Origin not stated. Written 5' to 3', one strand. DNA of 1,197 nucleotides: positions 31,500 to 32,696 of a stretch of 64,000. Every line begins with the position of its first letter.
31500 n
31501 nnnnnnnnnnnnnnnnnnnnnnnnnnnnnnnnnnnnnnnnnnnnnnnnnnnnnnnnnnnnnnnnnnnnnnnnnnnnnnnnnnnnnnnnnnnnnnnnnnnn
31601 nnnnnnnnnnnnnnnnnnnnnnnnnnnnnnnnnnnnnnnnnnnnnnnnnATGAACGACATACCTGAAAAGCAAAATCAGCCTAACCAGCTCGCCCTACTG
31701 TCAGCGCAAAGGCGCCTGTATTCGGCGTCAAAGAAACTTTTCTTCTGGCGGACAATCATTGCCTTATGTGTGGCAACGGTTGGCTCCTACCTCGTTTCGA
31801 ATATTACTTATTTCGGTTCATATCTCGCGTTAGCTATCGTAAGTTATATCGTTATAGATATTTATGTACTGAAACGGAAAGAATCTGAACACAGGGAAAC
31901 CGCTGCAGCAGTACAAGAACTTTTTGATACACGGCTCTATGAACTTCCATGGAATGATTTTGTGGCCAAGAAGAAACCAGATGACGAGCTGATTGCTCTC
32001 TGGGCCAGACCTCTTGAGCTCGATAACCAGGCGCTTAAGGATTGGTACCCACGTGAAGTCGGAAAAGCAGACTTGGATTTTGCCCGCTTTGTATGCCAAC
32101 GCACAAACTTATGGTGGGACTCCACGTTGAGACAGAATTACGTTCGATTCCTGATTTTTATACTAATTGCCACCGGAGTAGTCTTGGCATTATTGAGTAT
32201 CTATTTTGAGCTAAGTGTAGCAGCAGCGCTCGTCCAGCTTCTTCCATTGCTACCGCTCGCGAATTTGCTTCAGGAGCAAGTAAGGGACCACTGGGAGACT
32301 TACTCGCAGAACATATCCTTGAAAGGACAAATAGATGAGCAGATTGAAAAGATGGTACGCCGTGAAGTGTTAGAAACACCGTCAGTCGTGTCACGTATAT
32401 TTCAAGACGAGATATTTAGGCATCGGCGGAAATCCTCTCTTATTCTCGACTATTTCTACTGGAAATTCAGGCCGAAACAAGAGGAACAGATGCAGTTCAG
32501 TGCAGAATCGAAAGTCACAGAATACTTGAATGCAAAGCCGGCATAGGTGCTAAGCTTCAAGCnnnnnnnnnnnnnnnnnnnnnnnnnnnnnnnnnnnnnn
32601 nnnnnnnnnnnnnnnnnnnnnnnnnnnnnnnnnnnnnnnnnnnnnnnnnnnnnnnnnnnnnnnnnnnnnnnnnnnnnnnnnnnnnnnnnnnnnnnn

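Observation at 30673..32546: SMODS nucleotidyltransferase with a translationally coupled 4-TM SLATT-like effector: a CBASS-like minimal signalling defence pair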

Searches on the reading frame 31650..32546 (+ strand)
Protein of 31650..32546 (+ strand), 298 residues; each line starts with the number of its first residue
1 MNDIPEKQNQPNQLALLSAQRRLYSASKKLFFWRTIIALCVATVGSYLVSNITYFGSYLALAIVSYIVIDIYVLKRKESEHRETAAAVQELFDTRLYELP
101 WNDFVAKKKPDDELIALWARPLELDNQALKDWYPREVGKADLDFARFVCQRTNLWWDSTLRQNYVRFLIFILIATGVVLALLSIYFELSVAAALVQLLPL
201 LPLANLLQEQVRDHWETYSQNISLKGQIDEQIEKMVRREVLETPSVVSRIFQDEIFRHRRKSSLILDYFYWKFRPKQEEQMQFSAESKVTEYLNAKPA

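Call 3: search_protein_families(library=pfam, proteins=[window:31650-32546:+], max_evalue=0.1)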
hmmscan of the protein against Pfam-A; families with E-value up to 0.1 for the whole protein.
window:31650-32546:+ (298 aa): 2 families
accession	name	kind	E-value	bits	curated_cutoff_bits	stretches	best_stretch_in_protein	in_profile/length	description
PF18159.6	S_4TM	-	5e-71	239.9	26.9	1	2-287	1-290/291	SMODS-associating 4TM effector domain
PF16343.11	DUF4973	-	0.031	14.7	27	0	142-189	66-111/129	Domain of unknown function (DUF4973)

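Call 4: search_protein_families(library=padloc, proteins=[window:31650-32546:+], max_evalue=0.1)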
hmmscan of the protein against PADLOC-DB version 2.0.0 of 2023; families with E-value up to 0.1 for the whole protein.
window:31650-32546:+ (298 aa): 9 families
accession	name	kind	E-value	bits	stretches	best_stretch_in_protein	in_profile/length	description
PDLC00721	Effector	-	4.2e-77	257.2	1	1-296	2-300/305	4TM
PDLC00715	Effector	-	2.2e-66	222.2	1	1-294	1-311/315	4TM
PDLC00716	Effector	-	1.8e-59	199.9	1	1-291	1-295/302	4TM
PDLC00718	Effector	-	1e-45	154.4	1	1-287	1-289/291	4TM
PDLC00725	Effector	-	4.7e-43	145.6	1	4-285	6-285/293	4TM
PDLC00723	Effector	-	6e-43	145.5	1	3-291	7-300/302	4TM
PDLC00722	Effector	-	5e-36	122.2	1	2-287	13-298/310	4TM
PDLC00720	Effector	-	9.1e-31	105.2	1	4-291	18-313/322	4TM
PDLC00717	Effector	-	8.1e-28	95.5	1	1-282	1-294/306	4TM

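Call 9: search_solved_structures(query=window:31650-32546:+, max_evalue=10)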
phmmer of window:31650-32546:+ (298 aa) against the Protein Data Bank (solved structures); distinct sequences matched with E-value up to 10: 0.

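Call 11: search_protein_families(library=ncbifam, proteins=[window:31650-32546:+], max_evalue=0.1)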
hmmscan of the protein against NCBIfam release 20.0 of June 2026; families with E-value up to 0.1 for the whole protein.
window:31650-32546:+ (298 aa): 0 families

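Call 25: search_protein_families(library=phrogs, proteins=[window:31650-32546:+], max_evalue=0.01)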
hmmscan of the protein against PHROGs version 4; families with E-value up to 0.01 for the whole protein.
window:31650-32546:+ (298 aa): 0 families

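Call 26: find_homologous_proteins(query=window:31650-32546:+, max_evalue=0.00001)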
Query window:31650-32546:+ (298 aa): 10 proteins with E <= 0.00001 among 2946 candidates.
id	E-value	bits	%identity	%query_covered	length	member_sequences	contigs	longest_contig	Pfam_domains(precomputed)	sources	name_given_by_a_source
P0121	8.0e-193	657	100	100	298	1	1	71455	PF18159.7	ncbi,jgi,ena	ncbi:MAG TPA: S-4TM family putative pore-forming effector [Candidatus Paceibacterota bacterium]|jgi:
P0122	4.0e-67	245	42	99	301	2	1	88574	PF18159.7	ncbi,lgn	-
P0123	2.1e-53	200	38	93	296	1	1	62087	PF18159.7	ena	-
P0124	4.0e-53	199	38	98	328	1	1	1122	PF18159.7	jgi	jgi:hypothetical protein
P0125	3.5e-51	192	36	98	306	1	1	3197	PF18159.7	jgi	jgi:hypothetical protein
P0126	1.2e-38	151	34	97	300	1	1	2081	PF18159.7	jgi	jgi:hypothetical protein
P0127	5.9e-37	146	35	100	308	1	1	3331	PF18159.7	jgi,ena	-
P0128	1.1e-36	145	33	97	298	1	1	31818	PF18159.7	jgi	jgi:predicted pore-forming effector associated with SMODS systems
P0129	3.5e-26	110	31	96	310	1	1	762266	PF18159.7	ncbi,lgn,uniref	ncbi:S-4TM family putative pore-forming effector [Amycolatopsis sp. NPDC005232]|uniref:S-4TM family 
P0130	1.1e-21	96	30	97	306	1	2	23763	PF18159.7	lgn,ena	-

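Call 43: predict_structure(alignment_id=A2)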
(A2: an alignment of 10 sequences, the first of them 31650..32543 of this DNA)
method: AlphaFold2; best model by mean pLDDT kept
length: 298 residues; sequences in the alignment: 10
mean_pLDDT: 90.3   pTM: 0.86
mean pLDDT of the five models: 90.3, 88.1, 87.8, 87.8, 87.6
residues with pLDDT >= 90: 198; 70-90: 92; 50-70: 8; < 50: 0
segments of 3 or more residues with pLDDT < 50: none
pLDDT, mean of each block of 10 residues (from residue 1): 93 93 92 90 84 80 87 92 96 96 94 90 69 93 96 95 94 88 84 81 89 95 97 92 92 96 88 91 94 84
secondary structure, 60 per line:
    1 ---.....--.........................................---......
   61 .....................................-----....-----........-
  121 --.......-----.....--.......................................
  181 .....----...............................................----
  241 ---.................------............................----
elements in order: H4-8 H11-51 H55-97 H103-106 H112-119 H123-129 H135-139 H142-185 H190-236 H244-260 H267-294

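Call 45: fold_search(model_id=the predicted structure, library=pdb)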
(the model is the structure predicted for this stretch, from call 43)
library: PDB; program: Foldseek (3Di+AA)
matches with E <= 10: 336; with E <= 0.001: 0
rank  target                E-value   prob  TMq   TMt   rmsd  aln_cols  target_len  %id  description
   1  9o9d_B                5.2e-02  0.35  0.15  0.09  30.4       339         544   11  Transporter associated with antigen processing (TAP) EQ mutant bound to the viral protein bUL49.5 in the outward-facin (released 2025-09-10)
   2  8rez_A                6.7e-02  0.77  0.26  0.15  29.2       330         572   12  BmrA E504-apo (released 2025-01-01)
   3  4ayt                  7.0e-02  0.69  0.24  0.14  30.2       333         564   14  STRUCTURE OF THE HUMAN MITOCHONDRIAL ABC TRANSPORTER, ABCB10 (released 2012-07-11)
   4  7m33_C                7.9e-02  0.66  0.23  0.14  29.3       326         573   10  The structure of Bacillus subtilis BmrCD in the inward-facing conformation bound to Hoechst-33342 and ATP (released 2022-01-05)
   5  5och_F                1.0e-01  0.38  0.18  0.12  27.2       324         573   11  The crystal structure of human ABCB8 in an outward-facing state (released 2018-07-25)
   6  7v5d_A                1.2e-01  0.63  0.25  0.14  29.4       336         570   12  Cryo-EM structure of the mouse ABCB9 (PG-bound) (released 2022-10-19)
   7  8szc_C                1.2e-01  0.63  0.25  0.15  30.1       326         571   10  Heterodimeric ABC transporter BmrCD in the inward-facing conformation bound to substrate and ATP: BmrCD_IF-1HT/ATP (released 2023-11-15)
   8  5och_E                1.2e-01  0.35  0.19  0.12  26.9       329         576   12  The crystal structure of human ABCB8 in an outward-facing state (released 2018-07-25)
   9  5och_D                1.3e-01  0.35  0.18  0.11  27.1       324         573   12  The crystal structure of human ABCB8 in an outward-facing state (released 2018-07-25)
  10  9n63_A                1.3e-01  0.16  0.14  0.09  30.2       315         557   15  Transporter associated with antigen processing (TAP) EQ mutant bound to ATP in the outward-facing open state (released 2025-09-03)
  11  9cur_C                1.4e-01  0.63  0.24  0.14  29.7       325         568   12  BmrCD in the inward-facing conformation bound to Hoechsts and lipids (released 2025-08-13)
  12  5och_B                1.5e-01  0.33  0.18  0.11  27.4       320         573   11  The crystal structure of human ABCB8 in an outward-facing state (released 2018-07-25)
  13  5och_A                1.7e-01  0.33  0.19  0.11  28.1       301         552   13  The crystal structure of human ABCB8 in an outward-facing state (released 2018-07-25)
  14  8fmv_C                1.8e-01  0.60  0.26  0.15  29.6       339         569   11  Heterodimeric ABC transporter BmrCD in the inward-facing conformation bound to substrate and ATP: BmrCD_IF-2HT/ATP (released 2023-11-15)
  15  6p6j_A                1.8e-01  0.60  0.26  0.15  29.4       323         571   10  Structure of YbtPQ importer with substrate Ybt-Fe bound (released 2020-03-04)
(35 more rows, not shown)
